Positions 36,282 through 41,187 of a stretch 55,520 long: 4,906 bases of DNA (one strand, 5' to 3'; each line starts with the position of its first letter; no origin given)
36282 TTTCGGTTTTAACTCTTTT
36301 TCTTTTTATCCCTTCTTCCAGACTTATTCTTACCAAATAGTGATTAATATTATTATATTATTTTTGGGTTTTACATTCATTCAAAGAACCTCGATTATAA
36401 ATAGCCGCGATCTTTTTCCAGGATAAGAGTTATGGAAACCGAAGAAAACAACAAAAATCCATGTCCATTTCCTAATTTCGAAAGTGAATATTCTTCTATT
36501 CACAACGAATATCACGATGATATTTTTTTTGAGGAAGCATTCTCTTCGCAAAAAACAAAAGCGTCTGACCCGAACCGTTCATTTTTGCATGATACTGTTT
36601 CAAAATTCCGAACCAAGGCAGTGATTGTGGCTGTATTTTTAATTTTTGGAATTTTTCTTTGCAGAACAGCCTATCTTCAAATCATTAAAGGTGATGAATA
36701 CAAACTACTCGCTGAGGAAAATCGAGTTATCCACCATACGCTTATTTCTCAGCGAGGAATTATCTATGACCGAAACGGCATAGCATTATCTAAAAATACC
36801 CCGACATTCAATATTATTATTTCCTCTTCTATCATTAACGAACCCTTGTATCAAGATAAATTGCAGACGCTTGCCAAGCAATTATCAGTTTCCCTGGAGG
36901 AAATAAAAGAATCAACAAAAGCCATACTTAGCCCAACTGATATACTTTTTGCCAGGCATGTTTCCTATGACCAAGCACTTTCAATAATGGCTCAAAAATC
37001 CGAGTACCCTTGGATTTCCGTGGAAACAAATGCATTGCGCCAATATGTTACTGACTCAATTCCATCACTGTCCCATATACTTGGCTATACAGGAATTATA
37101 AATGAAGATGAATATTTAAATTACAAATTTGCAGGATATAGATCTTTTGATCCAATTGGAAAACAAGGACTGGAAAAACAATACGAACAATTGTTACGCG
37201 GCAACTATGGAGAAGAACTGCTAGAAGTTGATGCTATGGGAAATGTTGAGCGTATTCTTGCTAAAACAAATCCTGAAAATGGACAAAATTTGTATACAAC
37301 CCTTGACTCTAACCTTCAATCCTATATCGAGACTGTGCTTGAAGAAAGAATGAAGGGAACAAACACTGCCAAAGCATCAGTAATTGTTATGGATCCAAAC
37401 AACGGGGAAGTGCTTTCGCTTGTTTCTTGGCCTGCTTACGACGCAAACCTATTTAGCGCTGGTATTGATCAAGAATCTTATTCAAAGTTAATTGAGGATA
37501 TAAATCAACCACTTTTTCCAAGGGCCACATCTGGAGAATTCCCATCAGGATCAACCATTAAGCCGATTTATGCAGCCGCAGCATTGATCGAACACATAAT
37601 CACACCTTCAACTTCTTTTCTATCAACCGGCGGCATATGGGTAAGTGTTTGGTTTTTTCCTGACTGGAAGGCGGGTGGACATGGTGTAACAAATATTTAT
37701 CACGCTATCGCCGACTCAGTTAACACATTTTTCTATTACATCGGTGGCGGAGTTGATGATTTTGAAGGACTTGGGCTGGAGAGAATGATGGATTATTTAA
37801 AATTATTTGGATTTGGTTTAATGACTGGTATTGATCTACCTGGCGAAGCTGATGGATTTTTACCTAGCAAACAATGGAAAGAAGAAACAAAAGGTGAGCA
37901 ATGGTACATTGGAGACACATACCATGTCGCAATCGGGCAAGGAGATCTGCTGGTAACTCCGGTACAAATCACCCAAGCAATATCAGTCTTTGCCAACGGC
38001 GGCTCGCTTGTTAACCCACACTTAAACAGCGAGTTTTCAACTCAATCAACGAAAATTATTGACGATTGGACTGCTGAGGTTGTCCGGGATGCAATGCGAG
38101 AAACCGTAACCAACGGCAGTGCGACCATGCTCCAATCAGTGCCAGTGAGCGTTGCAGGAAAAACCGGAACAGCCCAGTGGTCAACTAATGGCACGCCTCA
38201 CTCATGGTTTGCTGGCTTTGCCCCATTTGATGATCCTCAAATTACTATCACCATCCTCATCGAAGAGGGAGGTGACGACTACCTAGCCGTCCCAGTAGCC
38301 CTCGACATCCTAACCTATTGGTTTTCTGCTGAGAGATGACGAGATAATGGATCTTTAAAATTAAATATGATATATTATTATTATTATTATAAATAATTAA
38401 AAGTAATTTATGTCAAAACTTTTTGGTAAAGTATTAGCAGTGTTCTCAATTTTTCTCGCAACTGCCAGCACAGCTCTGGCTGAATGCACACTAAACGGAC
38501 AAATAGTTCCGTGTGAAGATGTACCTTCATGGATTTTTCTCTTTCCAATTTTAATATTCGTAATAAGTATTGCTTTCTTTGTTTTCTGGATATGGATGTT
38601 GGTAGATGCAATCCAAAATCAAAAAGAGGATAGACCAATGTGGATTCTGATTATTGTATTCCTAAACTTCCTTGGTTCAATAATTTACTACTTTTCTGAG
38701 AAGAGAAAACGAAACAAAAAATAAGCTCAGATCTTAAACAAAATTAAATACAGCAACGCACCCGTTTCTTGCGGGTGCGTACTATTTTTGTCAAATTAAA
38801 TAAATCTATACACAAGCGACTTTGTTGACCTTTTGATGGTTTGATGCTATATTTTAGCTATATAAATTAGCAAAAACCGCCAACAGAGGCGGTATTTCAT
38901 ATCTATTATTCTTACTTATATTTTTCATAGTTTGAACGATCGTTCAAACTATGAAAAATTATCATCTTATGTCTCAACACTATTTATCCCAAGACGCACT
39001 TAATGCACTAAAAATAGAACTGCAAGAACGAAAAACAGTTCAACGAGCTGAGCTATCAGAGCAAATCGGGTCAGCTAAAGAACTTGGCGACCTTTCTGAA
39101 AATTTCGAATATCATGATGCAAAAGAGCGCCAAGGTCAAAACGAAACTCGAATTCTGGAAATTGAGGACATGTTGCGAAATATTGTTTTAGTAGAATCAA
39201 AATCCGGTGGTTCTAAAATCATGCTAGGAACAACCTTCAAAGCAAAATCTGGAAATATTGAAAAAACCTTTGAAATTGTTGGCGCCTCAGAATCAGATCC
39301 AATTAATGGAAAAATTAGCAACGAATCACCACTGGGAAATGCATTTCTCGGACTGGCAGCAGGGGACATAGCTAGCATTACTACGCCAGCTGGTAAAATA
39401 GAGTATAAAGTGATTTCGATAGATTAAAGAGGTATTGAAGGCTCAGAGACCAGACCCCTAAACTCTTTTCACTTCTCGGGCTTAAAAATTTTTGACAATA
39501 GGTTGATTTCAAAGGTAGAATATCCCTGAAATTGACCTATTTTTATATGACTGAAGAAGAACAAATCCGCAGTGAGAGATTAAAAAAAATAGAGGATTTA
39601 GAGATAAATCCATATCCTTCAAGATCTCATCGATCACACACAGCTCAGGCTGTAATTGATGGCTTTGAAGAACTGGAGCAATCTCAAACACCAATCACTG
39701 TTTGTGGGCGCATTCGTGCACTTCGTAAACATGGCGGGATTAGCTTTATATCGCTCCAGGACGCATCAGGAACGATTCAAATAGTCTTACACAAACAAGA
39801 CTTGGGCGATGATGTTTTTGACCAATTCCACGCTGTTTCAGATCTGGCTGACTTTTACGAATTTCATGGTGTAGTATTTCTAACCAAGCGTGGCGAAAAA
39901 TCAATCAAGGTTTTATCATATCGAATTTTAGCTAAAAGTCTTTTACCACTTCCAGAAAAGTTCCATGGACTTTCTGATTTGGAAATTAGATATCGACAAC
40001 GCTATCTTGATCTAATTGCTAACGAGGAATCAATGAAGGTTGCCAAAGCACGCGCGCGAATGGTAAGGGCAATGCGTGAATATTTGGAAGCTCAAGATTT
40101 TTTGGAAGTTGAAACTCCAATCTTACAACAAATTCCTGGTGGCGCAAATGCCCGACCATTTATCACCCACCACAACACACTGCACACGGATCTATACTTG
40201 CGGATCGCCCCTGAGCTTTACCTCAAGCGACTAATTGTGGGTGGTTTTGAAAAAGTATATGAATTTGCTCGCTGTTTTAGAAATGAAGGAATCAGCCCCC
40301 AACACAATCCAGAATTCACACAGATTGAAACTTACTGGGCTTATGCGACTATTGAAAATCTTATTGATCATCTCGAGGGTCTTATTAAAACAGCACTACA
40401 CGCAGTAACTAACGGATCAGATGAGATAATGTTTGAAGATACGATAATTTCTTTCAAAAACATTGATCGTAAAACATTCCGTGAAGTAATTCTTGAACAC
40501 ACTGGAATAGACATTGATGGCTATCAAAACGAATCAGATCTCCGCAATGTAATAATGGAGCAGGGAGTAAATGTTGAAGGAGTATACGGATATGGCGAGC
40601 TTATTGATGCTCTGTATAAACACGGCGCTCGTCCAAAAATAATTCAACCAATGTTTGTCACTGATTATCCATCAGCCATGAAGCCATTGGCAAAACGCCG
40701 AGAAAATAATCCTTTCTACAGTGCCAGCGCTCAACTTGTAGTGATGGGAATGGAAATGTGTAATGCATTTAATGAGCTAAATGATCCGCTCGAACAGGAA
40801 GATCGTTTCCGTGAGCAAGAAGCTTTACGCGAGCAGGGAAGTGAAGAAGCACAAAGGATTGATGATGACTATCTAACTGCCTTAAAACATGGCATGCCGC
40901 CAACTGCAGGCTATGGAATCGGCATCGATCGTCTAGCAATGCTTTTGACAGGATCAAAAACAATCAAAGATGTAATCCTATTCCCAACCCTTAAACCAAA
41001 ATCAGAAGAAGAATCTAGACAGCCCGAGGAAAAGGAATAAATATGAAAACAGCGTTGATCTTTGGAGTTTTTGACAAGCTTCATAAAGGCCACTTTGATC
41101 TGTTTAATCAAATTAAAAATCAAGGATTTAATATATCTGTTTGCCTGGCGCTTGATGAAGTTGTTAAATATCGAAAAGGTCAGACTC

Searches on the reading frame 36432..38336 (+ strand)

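Call 68: search_protein_families(library=pfam, proteins=[window:36432-38336:+], max_evalue=0.001)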
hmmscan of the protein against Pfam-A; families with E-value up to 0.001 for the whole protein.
window:36432-38336:+ (635 aa): 2 families
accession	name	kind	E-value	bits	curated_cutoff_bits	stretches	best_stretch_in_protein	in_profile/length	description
PF00905.27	Transpeptidase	-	2.5e-56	191.5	22.1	1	316-626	2-297/299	Penicillin binding protein transpeptidase domain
PF03717.20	PBP_dimer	-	2.4e-35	123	24.4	1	106-273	4-176/180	Penicillin-binding Protein dimerisation domain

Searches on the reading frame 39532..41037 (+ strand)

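Call 68: search_protein_families(library=pfam, proteins=[window:39532-41037:+], max_evalue=0.001)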
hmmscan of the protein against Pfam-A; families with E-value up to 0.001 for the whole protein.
window:39532-41037:+ (502 aa): 3 families
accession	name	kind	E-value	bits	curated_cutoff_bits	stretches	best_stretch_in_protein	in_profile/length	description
PF00152.25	tRNA-synt_2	-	2.5e-89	299.8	25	1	150-487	2-307/308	tRNA synthetases class II (D, K and N)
PF01336.31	tRNA_anti-codon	-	4.5e-14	52.6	27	1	55-133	1-75/75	OB-fold nucleic acid binding domain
PF01409.25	tRNA-synt_2d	-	1.8e-07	31.4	19.8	0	243-304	106-165/246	tRNA synthetases class II core domain (F)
